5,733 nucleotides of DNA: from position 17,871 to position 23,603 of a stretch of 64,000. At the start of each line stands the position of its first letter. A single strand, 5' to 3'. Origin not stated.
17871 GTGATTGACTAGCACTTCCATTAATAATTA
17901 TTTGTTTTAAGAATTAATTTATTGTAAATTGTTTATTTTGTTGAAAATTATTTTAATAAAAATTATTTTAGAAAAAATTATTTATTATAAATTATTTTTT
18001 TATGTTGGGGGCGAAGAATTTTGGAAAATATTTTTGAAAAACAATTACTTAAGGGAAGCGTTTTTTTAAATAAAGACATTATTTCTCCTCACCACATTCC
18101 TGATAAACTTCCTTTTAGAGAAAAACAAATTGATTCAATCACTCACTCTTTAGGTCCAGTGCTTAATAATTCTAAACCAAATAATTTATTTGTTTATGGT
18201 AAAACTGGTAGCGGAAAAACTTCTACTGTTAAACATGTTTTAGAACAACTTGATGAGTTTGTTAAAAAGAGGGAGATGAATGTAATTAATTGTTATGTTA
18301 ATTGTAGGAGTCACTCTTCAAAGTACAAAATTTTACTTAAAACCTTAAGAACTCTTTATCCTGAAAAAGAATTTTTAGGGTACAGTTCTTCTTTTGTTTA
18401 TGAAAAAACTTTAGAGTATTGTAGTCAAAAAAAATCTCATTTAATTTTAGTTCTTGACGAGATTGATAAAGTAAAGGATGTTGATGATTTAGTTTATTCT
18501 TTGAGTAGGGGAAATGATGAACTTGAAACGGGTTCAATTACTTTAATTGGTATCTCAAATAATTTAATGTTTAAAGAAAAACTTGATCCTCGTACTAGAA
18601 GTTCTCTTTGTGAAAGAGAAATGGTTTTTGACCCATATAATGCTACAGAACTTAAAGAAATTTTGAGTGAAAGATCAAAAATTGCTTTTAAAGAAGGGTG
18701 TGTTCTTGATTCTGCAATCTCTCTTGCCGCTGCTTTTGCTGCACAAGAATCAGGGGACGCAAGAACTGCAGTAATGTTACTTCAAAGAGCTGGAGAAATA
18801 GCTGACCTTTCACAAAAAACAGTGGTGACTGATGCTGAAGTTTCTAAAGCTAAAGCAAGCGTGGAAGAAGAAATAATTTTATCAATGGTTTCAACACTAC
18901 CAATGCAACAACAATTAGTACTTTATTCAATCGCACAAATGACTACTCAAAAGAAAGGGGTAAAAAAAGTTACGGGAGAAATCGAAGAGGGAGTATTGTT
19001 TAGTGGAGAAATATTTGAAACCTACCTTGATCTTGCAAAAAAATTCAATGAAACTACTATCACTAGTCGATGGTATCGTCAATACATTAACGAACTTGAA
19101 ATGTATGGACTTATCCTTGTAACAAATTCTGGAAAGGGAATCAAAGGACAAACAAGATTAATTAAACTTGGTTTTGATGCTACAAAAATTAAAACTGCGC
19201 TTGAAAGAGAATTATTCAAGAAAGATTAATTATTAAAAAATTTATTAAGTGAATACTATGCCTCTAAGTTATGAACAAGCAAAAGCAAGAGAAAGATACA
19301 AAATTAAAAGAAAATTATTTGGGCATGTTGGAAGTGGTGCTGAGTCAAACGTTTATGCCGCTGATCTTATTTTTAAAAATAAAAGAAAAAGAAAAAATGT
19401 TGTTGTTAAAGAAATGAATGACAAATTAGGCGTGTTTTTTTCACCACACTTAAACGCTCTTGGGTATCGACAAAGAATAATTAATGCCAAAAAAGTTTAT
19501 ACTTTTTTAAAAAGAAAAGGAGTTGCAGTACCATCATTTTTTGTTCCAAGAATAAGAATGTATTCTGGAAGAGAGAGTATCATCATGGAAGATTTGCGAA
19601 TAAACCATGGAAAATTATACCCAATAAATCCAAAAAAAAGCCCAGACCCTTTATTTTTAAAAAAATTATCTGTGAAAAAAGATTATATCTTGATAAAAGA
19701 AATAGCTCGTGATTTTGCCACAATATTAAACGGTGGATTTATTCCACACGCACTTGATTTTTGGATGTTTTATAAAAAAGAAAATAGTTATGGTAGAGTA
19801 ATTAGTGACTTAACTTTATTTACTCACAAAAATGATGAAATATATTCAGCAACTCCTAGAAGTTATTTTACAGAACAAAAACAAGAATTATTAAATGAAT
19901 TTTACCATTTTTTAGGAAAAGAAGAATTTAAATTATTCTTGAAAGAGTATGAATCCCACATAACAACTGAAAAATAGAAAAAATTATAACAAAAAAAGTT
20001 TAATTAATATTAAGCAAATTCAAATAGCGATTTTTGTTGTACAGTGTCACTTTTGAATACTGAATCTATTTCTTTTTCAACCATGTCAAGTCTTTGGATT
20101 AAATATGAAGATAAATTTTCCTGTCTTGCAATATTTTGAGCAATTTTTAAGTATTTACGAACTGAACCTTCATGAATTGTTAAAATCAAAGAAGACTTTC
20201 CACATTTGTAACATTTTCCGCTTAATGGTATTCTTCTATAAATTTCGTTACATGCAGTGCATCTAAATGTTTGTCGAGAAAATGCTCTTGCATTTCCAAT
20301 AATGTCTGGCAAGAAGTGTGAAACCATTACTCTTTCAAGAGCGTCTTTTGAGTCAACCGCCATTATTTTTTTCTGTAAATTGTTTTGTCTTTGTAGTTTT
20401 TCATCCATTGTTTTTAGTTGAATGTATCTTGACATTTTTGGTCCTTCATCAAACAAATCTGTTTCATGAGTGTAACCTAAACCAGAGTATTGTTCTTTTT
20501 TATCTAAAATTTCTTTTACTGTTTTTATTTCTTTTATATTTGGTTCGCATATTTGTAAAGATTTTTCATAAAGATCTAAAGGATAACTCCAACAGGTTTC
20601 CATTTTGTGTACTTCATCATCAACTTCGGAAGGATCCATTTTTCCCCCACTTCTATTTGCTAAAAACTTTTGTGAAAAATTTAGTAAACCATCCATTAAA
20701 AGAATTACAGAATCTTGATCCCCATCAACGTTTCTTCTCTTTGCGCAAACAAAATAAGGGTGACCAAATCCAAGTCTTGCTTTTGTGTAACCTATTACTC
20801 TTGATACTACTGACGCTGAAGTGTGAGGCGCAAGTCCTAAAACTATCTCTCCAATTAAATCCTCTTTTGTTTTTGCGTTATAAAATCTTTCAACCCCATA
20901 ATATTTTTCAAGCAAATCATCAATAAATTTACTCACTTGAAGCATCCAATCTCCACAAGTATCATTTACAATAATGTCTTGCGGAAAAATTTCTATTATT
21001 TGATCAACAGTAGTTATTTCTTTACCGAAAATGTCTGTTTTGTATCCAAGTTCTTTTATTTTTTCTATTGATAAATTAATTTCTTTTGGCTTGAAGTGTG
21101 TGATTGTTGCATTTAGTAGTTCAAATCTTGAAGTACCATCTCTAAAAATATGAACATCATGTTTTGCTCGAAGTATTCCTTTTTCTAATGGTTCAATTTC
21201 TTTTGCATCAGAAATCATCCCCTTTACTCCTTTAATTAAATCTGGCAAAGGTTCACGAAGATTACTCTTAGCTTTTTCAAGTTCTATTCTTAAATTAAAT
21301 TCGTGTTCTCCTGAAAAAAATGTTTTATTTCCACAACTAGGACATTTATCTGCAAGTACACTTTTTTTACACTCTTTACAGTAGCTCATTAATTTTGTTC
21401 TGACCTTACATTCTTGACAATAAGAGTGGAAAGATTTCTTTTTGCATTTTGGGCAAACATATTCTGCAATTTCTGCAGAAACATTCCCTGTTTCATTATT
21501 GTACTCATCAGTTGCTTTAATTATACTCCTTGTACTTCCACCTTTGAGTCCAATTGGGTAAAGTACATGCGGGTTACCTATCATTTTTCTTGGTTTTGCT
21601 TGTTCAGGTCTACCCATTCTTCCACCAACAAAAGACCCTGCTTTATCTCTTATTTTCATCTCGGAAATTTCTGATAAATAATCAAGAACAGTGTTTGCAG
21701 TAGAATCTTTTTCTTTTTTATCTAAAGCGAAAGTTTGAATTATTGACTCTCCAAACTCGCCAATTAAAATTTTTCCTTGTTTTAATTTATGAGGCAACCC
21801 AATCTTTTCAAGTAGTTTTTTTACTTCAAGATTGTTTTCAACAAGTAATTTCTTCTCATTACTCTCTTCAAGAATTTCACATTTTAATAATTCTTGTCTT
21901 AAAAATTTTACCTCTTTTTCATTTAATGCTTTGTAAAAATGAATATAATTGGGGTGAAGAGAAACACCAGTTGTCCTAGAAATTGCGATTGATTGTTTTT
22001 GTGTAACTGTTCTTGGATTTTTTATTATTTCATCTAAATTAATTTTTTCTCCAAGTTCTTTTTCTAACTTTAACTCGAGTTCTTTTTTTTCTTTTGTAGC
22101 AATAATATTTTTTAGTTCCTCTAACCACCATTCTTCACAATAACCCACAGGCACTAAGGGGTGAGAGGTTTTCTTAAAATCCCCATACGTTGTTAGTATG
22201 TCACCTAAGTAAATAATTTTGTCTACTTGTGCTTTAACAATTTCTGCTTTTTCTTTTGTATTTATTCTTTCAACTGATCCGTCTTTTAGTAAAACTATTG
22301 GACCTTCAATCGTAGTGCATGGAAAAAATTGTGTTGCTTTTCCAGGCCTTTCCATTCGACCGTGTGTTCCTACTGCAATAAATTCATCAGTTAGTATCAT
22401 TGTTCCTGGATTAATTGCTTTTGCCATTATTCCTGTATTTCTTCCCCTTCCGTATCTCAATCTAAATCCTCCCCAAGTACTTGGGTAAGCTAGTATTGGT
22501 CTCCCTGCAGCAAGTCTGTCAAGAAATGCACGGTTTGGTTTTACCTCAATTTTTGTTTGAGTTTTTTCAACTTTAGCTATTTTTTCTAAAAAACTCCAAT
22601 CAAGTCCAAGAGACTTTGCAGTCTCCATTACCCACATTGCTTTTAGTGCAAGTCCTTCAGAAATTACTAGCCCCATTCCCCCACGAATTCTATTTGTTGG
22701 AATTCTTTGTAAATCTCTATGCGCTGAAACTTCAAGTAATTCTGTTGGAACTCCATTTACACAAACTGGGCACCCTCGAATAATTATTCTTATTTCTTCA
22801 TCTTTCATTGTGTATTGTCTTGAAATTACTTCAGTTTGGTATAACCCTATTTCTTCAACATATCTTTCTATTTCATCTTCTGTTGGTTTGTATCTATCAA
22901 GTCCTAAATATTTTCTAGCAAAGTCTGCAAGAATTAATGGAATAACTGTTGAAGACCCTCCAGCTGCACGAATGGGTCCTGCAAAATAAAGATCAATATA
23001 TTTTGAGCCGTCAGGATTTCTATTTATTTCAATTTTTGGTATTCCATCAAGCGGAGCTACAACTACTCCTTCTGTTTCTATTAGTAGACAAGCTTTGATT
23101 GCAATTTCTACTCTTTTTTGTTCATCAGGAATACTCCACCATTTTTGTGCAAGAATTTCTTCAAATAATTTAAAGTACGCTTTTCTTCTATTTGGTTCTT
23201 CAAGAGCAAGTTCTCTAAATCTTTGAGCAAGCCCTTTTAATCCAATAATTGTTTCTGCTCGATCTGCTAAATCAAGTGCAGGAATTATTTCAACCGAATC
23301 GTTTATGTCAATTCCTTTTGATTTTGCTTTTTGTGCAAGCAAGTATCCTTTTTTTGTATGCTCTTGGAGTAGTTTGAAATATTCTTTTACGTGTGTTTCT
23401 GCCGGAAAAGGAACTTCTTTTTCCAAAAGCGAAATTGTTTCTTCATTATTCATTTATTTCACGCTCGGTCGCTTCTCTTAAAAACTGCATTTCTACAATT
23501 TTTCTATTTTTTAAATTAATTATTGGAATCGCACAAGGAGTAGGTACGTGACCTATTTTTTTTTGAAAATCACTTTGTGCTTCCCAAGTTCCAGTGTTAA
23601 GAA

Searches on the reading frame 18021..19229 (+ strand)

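Call 60: search_protein_families(library=pfam, proteins=[window:18021-19229:+], max_evalue=0.00001)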
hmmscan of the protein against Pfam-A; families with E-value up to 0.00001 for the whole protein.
window:18021-19229:+ (402 aa): 7 families
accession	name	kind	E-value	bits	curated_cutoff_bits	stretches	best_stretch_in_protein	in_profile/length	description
PF22703.2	Cdc6_lid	-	6.4e-19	68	27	1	213-278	2-67/68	Cdc6 AAA+ ATPase-type lid domain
PF09079.17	Cdc6_C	-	2.8e-18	66.1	25.1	1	290-393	3-96/96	CDC6, C terminal winged helix domain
PF13401.12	AAA_22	-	2.3e-11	44.5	27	1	53-177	5-122/130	AAA domain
PF13191.12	AAA_16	-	5.6e-11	43.7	32.6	1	29-153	1-146/167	AAA ATPase domain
PF01637.24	ATPase_2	-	6.7e-08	33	33.2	1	33-163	4-137/225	ATPase domain predominantly from Archaea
PF00004.35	AAA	-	2.6e-07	31.6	21.2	1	57-203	2-129/131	ATPase family associated with various cellular activities (AAA)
PF24883.2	NPHP3_N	-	7.7e-06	26.6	24.8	0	50-112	19-75/164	Nephrocystin 3, N-terminal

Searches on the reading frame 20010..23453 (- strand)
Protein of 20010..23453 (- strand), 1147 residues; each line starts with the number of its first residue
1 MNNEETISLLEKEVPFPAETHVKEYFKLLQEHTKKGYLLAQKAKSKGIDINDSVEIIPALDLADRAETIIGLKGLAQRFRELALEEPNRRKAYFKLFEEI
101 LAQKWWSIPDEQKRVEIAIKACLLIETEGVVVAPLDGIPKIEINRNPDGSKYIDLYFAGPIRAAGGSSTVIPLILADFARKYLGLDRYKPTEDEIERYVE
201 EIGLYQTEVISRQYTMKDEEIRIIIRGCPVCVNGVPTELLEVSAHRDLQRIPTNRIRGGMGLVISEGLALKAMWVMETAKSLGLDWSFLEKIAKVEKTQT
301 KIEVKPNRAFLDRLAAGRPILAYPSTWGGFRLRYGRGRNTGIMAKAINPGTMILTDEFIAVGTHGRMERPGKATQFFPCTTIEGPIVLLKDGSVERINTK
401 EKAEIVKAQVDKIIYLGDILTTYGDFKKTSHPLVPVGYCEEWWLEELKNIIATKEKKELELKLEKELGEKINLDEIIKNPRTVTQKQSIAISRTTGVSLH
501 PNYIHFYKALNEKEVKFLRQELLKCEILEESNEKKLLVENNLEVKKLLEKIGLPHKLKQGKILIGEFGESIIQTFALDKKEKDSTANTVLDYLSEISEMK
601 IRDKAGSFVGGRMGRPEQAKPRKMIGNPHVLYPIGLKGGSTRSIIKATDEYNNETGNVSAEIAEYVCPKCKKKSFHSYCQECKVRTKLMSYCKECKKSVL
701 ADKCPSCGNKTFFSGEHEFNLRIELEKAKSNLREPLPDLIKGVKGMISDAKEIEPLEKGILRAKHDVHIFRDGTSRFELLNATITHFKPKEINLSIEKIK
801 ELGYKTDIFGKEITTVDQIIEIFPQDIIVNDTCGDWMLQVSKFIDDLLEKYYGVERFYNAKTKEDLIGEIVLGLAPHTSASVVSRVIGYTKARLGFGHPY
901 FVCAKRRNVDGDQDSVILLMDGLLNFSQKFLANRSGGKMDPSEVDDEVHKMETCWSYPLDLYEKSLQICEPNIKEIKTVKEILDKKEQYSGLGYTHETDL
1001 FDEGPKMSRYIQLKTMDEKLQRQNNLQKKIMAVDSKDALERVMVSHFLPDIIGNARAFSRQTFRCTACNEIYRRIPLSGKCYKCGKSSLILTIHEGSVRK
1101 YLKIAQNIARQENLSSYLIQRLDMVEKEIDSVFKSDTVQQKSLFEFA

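Call 61: search_protein_families(library=pfam, proteins=[window:20010-23453:-], max_evalue=0.00001)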
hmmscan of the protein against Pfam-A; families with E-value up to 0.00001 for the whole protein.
window:20010-23453:- (1147 aa): 3 families
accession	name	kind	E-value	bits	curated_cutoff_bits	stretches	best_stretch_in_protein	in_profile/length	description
PF24846.1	PolC_DP2_cat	-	3.1e-112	374.8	24.3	1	738-1019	6-299/299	DNA polymerase II large subunit DP2, catalytic domain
PF24844.1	PolC_DP2_central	-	4.9e-111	371.7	24.3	1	299-699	3-370/372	DNA polymerase II large subunit DP2, central domain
PF03833.19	PolC_DP2_N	-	1.9e-90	303.1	24.3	1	24-294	1-270/271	DNA polymerase II large subunit DP2, N-terminal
